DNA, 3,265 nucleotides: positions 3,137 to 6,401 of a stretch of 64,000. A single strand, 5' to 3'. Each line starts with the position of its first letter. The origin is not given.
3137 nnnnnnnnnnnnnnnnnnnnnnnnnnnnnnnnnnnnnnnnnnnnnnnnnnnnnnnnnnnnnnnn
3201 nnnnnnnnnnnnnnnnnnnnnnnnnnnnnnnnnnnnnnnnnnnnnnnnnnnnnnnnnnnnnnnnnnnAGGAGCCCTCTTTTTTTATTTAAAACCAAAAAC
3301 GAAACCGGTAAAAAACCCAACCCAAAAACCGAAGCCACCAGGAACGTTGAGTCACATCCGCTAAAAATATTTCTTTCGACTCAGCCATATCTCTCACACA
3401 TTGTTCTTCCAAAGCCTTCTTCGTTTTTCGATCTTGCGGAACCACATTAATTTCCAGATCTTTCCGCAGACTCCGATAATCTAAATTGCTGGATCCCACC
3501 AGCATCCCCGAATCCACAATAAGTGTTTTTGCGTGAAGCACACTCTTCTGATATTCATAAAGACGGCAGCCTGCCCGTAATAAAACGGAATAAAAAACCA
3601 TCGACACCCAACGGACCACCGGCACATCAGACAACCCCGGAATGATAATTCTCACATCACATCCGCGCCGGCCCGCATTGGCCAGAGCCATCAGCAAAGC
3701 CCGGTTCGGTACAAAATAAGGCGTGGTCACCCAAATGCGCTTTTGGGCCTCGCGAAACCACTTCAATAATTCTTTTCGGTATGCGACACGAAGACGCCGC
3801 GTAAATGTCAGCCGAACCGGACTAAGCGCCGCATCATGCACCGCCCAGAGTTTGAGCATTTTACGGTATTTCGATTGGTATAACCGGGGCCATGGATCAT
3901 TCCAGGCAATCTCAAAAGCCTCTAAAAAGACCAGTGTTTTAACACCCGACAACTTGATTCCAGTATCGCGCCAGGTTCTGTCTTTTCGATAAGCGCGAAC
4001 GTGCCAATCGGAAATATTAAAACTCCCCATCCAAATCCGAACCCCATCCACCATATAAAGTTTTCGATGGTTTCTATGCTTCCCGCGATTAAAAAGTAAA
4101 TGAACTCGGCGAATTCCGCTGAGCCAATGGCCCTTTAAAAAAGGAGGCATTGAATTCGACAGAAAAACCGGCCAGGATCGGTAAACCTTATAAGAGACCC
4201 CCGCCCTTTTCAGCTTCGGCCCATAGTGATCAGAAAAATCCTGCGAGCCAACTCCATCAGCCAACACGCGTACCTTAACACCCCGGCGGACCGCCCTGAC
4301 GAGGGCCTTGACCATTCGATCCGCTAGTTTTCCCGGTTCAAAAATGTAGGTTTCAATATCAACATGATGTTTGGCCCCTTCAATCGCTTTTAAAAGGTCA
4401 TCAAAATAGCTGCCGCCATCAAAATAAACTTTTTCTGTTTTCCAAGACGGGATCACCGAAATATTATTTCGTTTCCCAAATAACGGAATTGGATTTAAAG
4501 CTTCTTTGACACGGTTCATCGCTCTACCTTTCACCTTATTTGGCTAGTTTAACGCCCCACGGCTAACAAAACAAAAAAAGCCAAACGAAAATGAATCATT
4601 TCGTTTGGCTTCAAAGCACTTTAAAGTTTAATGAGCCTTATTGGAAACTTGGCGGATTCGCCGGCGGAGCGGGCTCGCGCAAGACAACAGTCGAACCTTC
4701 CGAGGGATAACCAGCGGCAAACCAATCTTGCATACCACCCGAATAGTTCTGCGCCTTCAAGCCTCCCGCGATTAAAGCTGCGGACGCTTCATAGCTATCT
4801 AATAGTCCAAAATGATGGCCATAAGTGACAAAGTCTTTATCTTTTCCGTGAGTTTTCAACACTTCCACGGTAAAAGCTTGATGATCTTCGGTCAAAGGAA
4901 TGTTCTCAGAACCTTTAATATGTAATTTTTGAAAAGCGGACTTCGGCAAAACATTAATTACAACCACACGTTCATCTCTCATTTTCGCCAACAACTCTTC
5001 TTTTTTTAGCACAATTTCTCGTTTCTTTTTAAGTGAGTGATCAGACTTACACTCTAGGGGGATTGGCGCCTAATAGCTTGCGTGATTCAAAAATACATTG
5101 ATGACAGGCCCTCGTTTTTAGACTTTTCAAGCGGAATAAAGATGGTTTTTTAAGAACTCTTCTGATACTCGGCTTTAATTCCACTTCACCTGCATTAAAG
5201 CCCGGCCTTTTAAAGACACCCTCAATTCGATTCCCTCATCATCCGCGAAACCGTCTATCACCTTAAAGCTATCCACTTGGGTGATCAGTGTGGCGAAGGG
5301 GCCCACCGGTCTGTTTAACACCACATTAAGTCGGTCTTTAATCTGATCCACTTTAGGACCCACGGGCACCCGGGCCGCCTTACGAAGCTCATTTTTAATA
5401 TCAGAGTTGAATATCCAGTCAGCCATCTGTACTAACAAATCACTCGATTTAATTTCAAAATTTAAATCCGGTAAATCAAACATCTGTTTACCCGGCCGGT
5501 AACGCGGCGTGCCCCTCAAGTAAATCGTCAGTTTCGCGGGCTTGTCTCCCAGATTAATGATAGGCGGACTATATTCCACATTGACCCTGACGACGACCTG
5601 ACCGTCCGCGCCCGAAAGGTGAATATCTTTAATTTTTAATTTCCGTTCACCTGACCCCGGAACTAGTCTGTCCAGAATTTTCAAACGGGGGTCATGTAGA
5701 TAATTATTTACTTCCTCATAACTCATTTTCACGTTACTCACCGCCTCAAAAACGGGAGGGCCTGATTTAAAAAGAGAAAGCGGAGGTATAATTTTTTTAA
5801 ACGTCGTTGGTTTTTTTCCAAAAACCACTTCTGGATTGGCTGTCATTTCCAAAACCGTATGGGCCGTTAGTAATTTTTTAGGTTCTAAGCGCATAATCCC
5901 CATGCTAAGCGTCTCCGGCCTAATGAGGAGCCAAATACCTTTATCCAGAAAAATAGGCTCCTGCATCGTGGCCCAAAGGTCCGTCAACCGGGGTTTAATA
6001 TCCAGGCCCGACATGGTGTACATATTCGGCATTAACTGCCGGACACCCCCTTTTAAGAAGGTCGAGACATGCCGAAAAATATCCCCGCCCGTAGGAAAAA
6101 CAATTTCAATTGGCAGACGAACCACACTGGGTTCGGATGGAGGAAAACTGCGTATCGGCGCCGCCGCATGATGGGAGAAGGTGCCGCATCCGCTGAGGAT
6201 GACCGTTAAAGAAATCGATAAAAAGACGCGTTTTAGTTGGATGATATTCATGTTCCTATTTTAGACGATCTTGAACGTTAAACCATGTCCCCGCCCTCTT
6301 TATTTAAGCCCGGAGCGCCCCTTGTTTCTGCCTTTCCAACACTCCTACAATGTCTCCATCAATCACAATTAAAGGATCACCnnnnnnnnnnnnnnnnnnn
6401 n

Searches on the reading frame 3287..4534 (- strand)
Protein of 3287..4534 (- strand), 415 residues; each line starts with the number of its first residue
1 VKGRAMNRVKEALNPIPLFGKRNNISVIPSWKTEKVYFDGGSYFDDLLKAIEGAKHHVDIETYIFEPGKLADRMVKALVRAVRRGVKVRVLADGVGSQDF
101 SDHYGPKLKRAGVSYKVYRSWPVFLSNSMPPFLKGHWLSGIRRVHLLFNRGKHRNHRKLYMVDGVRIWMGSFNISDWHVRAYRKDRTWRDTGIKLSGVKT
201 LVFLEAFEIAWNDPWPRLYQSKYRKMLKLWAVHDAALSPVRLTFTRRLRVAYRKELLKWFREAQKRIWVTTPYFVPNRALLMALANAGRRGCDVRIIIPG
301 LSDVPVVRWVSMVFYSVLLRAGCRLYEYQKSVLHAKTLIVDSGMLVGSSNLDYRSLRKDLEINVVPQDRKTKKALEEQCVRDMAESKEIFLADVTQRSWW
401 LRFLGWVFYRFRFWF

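Call 46: search_protein_families(library=pfam, proteins=[window:3287-4534:-], max_evalue=0.001)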
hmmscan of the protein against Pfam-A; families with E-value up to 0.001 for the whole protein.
window:3287-4534:- (415 aa): 2 families
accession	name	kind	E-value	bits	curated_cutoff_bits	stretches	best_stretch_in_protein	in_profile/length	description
PF13091.12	PLDc_2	-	1.1e-43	148.7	27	2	258-378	3-127/132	PLD-like domain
PF00614.28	PLDc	-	5.1e-07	29.9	21.9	1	332-355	4-28/28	Phospholipase D Active site motif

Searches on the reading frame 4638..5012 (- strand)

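Call 46: search_protein_families(library=pfam, proteins=[window:4638-5012:-], max_evalue=0.001)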
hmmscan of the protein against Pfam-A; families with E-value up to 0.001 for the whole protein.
window:4638-5012:- (124 aa): 1 family
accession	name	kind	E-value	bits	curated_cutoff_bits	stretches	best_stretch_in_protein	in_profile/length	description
PF00581.25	Rhodanese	-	7.3e-10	39.6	22.2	1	5-99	3-101/102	Rhodanese-like domain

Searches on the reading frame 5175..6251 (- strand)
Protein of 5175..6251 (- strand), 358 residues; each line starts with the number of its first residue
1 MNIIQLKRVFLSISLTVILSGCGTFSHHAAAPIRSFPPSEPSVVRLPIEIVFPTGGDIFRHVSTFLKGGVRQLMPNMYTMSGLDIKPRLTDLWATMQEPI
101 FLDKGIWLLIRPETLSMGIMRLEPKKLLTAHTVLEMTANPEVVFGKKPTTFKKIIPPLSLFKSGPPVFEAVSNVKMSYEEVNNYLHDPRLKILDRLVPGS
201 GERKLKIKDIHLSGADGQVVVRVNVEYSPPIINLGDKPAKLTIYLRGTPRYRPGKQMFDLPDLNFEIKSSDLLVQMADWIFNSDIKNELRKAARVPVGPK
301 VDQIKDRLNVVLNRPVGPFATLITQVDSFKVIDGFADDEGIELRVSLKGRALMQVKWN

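Call 46: search_protein_families(library=pfam, proteins=[window:5175-6251:-], max_evalue=0.001)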
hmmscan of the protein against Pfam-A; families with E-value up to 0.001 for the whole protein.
window:5175-6251:- (358 aa): 1 family
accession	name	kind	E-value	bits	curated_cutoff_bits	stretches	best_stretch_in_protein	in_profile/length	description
PF14356.11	DUF4403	-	1.7e-44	152.6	28.3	1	82-354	163-424/425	Domain of unknown function (DUF4403)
